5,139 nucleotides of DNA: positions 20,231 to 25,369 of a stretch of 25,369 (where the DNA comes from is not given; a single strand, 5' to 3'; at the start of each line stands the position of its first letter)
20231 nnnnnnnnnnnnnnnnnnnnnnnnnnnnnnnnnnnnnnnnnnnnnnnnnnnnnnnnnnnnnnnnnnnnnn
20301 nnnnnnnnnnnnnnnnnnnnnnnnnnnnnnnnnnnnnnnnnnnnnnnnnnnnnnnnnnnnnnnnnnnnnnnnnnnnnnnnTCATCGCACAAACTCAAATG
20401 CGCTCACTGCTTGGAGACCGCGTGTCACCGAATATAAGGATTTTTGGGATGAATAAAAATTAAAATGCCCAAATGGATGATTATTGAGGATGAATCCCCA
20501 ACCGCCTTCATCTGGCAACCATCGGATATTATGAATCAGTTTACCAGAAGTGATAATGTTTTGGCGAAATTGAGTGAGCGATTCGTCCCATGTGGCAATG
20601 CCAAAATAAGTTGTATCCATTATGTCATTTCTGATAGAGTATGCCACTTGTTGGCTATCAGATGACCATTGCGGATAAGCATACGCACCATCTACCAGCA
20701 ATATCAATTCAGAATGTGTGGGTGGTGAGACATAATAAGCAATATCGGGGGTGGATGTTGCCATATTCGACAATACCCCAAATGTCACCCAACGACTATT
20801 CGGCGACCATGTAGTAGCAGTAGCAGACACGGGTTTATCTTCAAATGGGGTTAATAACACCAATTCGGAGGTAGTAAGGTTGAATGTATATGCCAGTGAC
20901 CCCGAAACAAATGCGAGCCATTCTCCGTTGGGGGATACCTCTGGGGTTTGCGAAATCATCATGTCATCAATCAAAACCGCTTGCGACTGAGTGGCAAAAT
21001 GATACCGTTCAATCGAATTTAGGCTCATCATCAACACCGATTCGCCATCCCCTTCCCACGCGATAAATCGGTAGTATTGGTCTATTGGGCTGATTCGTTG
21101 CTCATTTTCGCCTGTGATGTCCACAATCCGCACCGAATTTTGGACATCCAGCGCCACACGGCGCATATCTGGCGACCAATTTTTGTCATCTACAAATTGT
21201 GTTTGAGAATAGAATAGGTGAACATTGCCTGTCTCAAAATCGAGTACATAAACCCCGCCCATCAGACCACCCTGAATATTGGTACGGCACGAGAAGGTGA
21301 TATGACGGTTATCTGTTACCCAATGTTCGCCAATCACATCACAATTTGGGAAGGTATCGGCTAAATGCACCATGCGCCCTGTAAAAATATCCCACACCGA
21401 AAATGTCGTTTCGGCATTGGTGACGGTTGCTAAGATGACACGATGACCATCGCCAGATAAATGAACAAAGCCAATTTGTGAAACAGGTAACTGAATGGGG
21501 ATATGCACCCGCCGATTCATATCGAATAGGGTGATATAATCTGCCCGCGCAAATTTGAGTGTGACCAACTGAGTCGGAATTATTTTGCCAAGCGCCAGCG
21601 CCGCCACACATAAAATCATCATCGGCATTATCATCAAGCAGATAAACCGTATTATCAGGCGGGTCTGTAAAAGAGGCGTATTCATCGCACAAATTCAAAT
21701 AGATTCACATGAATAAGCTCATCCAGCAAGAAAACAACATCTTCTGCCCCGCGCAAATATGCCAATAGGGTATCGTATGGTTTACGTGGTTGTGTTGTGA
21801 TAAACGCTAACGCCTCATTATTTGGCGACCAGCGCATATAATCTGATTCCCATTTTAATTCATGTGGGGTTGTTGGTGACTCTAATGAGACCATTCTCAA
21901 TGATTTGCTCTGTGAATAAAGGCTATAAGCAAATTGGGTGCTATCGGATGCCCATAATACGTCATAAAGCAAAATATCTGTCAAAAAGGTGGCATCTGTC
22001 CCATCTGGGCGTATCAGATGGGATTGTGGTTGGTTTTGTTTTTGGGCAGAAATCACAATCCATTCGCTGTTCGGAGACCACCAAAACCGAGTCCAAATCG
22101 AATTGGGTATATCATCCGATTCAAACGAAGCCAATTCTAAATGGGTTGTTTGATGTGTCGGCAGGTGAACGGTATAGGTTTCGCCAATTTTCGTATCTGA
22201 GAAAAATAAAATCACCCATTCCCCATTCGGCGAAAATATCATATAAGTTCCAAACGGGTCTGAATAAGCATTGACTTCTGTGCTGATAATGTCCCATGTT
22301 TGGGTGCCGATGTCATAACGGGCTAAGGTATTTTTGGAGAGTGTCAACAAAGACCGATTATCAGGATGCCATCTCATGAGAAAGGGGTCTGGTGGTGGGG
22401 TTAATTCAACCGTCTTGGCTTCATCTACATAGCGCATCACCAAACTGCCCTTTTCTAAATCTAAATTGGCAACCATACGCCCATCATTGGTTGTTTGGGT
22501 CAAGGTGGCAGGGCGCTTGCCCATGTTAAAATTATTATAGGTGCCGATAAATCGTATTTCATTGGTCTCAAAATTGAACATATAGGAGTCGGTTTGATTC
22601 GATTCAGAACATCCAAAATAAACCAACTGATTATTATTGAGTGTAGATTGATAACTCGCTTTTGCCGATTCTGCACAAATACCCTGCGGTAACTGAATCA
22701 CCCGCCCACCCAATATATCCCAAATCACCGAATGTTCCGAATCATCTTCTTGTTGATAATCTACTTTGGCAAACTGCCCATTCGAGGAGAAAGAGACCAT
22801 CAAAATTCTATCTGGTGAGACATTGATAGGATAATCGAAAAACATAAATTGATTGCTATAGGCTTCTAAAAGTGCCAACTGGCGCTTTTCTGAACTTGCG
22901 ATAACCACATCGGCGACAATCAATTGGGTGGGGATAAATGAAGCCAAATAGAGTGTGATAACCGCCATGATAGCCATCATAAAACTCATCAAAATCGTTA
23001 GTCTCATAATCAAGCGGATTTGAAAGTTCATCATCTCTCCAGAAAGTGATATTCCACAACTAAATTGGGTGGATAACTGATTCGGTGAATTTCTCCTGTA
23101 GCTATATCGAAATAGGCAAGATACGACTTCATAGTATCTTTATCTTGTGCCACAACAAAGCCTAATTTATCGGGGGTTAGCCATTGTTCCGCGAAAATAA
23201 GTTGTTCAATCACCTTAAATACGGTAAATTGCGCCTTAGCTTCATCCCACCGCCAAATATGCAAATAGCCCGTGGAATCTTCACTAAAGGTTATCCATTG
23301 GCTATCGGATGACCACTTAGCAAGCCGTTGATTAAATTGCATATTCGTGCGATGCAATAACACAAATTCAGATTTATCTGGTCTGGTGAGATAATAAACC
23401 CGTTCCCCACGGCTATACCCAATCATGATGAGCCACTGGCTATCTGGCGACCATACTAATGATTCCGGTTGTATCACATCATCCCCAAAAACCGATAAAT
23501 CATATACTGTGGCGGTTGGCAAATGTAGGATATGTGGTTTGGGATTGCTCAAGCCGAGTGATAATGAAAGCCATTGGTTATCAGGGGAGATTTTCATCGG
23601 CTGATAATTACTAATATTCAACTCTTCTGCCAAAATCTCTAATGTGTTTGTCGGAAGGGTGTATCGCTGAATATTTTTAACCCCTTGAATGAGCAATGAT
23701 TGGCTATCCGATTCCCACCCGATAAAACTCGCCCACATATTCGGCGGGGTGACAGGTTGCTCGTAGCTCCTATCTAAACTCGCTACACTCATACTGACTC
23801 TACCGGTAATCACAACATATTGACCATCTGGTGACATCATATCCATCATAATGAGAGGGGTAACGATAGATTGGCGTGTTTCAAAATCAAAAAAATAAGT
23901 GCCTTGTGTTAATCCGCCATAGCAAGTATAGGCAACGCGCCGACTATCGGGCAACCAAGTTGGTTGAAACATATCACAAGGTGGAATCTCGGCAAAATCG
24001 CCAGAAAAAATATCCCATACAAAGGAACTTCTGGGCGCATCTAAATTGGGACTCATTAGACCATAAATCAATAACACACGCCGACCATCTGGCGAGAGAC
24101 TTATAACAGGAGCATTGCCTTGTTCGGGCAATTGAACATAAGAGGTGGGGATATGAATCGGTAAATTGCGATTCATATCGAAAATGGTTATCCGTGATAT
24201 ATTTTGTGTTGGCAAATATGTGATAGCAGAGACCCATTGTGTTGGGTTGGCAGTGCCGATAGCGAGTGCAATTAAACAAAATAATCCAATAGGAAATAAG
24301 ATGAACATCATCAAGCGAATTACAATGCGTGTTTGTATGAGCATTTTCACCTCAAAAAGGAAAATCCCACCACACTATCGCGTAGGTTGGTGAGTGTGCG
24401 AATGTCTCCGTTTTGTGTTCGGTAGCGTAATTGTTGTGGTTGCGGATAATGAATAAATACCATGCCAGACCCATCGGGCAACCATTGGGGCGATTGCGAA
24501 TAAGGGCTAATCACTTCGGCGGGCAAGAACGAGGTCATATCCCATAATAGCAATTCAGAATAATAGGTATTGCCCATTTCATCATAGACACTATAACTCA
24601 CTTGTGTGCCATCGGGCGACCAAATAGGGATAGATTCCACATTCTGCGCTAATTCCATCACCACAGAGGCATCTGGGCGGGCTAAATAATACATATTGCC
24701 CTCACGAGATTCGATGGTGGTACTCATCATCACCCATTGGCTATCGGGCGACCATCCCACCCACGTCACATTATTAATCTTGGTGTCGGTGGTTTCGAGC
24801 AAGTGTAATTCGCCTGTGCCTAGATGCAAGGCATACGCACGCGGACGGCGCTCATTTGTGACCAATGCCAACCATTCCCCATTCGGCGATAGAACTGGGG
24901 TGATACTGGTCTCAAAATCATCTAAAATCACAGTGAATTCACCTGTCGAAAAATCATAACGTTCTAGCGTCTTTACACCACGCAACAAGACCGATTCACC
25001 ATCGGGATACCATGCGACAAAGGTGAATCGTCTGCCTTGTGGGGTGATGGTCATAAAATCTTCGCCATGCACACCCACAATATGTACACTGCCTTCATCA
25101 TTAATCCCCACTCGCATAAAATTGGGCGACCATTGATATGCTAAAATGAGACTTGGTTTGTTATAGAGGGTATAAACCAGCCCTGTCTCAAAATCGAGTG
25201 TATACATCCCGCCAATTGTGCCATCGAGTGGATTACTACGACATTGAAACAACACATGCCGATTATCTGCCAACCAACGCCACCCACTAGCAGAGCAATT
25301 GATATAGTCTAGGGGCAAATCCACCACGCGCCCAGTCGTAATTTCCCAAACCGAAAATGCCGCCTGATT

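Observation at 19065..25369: Array of at least five highly divergent, translationally coupled, membrane-anchored 8-blade beta-propellers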

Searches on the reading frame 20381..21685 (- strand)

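Call 4: search_protein_families(library=pfam, proteins=[window:20381-21685:-], max_evalue=1)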
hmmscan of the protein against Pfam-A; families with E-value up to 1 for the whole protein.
window:20381-21685:- (434 aa): 3 families
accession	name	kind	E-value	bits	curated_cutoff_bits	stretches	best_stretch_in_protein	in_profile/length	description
PF00930.27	DPPIV_N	-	2e-05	23.9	22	1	287-393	102-195/354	Dipeptidyl peptidase IV (DPP IV) N-terminal region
PF24807.1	WD40_CDC20-Fz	-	0.0049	16.7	200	0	129-211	15-102/292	CDC20/Fizzy WD40 domain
PF07676.18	PD40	-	0.057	13.8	20.9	0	250-261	16-27/38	WD40-like Beta Propeller Repeat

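Call 5: search_protein_families(library=ncbifam, proteins=[window:20381-21685:-], max_evalue=1)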
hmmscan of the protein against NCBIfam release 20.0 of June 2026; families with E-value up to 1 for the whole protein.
window:20381-21685:- (434 aa): 2 families
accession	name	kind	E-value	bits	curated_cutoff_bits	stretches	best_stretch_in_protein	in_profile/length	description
TIGR02800.1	propeller_TolB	equivalog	6.2e-07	28.7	343.15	1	183-355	171-345/418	Tol-Pal system beta propeller repeat protein TolB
NF033523.0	lasso_peptidase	equivalog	0.26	10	400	0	336-353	91-108/638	Atxe2 family lasso peptide isopeptidase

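Call 77: search_protein_families(library=padloc, proteins=[window:20381-21685:-], max_evalue=0.01)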
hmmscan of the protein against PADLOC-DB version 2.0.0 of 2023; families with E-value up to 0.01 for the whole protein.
window:20381-21685:- (434 aa): 0 families

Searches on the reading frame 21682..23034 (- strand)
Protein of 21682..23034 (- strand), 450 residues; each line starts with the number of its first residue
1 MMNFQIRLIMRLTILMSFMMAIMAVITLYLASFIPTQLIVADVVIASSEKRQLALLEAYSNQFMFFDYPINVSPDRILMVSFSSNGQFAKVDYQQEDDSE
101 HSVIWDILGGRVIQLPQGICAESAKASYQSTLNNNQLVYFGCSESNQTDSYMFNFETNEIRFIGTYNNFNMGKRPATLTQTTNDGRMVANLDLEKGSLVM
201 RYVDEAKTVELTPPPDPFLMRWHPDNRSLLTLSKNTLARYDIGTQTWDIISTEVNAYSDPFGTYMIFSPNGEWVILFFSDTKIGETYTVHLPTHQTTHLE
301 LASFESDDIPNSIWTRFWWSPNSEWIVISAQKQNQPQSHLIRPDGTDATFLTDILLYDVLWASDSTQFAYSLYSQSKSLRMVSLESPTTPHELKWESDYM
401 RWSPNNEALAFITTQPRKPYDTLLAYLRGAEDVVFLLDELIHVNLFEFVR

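Call 4: search_protein_families(library=pfam, proteins=[window:21682-23034:-], max_evalue=1)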
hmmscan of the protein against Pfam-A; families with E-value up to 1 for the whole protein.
window:21682-23034:- (450 aa): 4 families
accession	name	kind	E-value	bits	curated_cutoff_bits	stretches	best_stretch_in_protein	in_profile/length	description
PF13964.12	Kelch_6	-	0.016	15.7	25.3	0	127-166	4-46/50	Kelch motif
PF03669.18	ASTER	-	0.1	13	22.7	1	14-33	73-92/96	PAT complex subunit Asterix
PF16246.10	DUF4903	-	0.41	10.7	25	1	150-187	134-168/190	Domain of unknown function (DUF4903)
PF07676.18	PD40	-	0.54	10.7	20.9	0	319-337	16-35/38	WD40-like Beta Propeller Repeat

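Call 5: search_protein_families(library=ncbifam, proteins=[window:21682-23034:-], max_evalue=1)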
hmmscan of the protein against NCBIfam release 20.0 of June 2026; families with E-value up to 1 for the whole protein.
window:21682-23034:- (450 aa): 2 families
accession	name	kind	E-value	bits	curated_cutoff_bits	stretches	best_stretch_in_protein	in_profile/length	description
TIGR02800.1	propeller_TolB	equivalog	0.014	14.3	343.15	1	222-418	198-389/418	Tol-Pal system beta propeller repeat protein TolB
TIGR03866.1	PQQ_ABC_repeats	subfamily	0.12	11.4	287.3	1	165-276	33-141/310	PQQ-dependent catabolism-associated beta-propeller protein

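Call 77: search_protein_families(library=padloc, proteins=[window:21682-23034:-], max_evalue=0.01)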
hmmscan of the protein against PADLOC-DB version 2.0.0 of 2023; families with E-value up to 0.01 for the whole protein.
window:21682-23034:- (450 aa): 0 families

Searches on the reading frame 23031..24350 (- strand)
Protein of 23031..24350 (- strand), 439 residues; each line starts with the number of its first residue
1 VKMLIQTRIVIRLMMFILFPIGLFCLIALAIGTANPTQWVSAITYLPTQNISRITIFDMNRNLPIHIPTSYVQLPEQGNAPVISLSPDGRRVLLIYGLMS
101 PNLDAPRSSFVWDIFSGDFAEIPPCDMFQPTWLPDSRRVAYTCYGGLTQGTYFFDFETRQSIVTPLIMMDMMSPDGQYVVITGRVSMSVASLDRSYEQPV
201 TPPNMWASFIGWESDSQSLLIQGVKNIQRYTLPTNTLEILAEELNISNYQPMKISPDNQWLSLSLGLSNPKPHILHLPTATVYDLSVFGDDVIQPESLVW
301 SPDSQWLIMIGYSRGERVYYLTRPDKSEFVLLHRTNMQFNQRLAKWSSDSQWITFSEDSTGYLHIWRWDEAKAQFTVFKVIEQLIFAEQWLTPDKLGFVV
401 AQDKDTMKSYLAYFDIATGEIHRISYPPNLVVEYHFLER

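Call 4: search_protein_families(library=pfam, proteins=[window:23031-24350:-], max_evalue=1)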
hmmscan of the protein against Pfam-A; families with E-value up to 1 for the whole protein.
window:23031-24350:- (439 aa): 4 families
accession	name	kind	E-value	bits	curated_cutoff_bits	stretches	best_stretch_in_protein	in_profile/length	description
PF07676.18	PD40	-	1.4e-07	31.7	20.9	1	337-367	7-38/38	WD40-like Beta Propeller Repeat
PF00400.38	WD40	-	0.0054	17.7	27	0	297-308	16-27/39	WD domain, G-beta repeat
PF03478.24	Beta-prop_KIB1-4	-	0.1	12.5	27.4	0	104-182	35-85/242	KIB1-4 beta-propeller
PF25597.1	SH3_retrovirus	-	0.21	12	27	1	300-330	29-59/73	Retroviral polymerase SH3-like domain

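Call 5: search_protein_families(library=ncbifam, proteins=[window:23031-24350:-], max_evalue=1)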
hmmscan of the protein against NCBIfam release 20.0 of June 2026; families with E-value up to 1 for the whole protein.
window:23031-24350:- (439 aa): 2 families
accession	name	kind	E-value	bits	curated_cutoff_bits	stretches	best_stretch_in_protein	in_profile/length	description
NF033523.0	lasso_peptidase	equivalog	5e-05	22.3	400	1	340-373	89-122/638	Atxe2 family lasso peptide isopeptidase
TIGR02800.1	propeller_TolB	equivalog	6.3e-05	22.1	343.15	1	274-422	219-360/418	Tol-Pal system beta propeller repeat protein TolB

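Call 71: find_encoding_contigs(protein=window:23031-24350:-, flank=6000, max_places=4)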
Protein window:23031-24350:- (439 aa): no gene with exactly this product is on record in the collection.

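Call 77: search_protein_families(library=padloc, proteins=[window:23031-24350:-], max_evalue=0.01)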
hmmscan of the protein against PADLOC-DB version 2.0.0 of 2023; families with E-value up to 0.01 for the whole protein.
window:23031-24350:- (439 aa): 0 families

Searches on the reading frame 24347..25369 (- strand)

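Call 4: search_protein_families(library=pfam, proteins=[window:24347-25369:-], max_evalue=1)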
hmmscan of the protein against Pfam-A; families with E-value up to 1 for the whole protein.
window:24347-25369:- (340 aa): 7 families
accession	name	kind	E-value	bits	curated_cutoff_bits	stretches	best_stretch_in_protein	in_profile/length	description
PF07676.18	PD40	-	1.1e-05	25.6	20.9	0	201-219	11-29/38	WD40-like Beta Propeller Repeat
PF00930.27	DPPIV_N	-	0.00077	18.7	22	0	49-114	19-84/354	Dipeptidyl peptidase IV (DPP IV) N-terminal region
PF24797.1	Beta-prop_WDR35_TULP_N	-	0.0013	18.4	80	1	73-132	116-176/332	WDR35/TULP4 N-terminal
PF02897.21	Peptidase_S9_N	-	0.0034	16.6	24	1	250-317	131-198/414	Prolyl oligopeptidase, N-terminal beta-propeller domain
PF00400.38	WD40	-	0.062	14.3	27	0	200-214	13-27/39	WD domain, G-beta repeat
PF08662.17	eIF2A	-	0.085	13.2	20.5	0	194-219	139-164/194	Eukaryotic translation initiation factor eIF2A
PF23414.1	Beta-prop_EML_2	-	0.17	11.7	90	1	138-217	66-143/266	Echinoderm microtubule-associated protein second beta-propeller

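Call 5: search_protein_families(library=ncbifam, proteins=[window:24347-25369:-], max_evalue=1)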
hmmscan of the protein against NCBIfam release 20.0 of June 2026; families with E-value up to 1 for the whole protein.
window:24347-25369:- (340 aa): 4 families
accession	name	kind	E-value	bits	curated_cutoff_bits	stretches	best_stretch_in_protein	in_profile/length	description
TIGR02800.1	propeller_TolB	equivalog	1.5e-09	37.3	343.15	2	56-236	218-401/418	Tol-Pal system beta propeller repeat protein TolB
NF002183.0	PRK01029.1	equivalog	2.7e-07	30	405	1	95-276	224-400/429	Tol-Pal system protein TolB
NF053518.1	DipepPtdsDpp5Prph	equivalog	0.0062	15.1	900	1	249-338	18-113/655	dipeptidyl-peptidase Dpp5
NF033523.0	lasso_peptidase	equivalog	0.007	15.2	400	1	200-262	89-151/638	Atxe2 family lasso peptide isopeptidase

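Call 77: search_protein_families(library=padloc, proteins=[window:24347-25369:-], max_evalue=0.01)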
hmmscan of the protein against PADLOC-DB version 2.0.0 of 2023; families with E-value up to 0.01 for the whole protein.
window:24347-25369:- (340 aa): 0 families
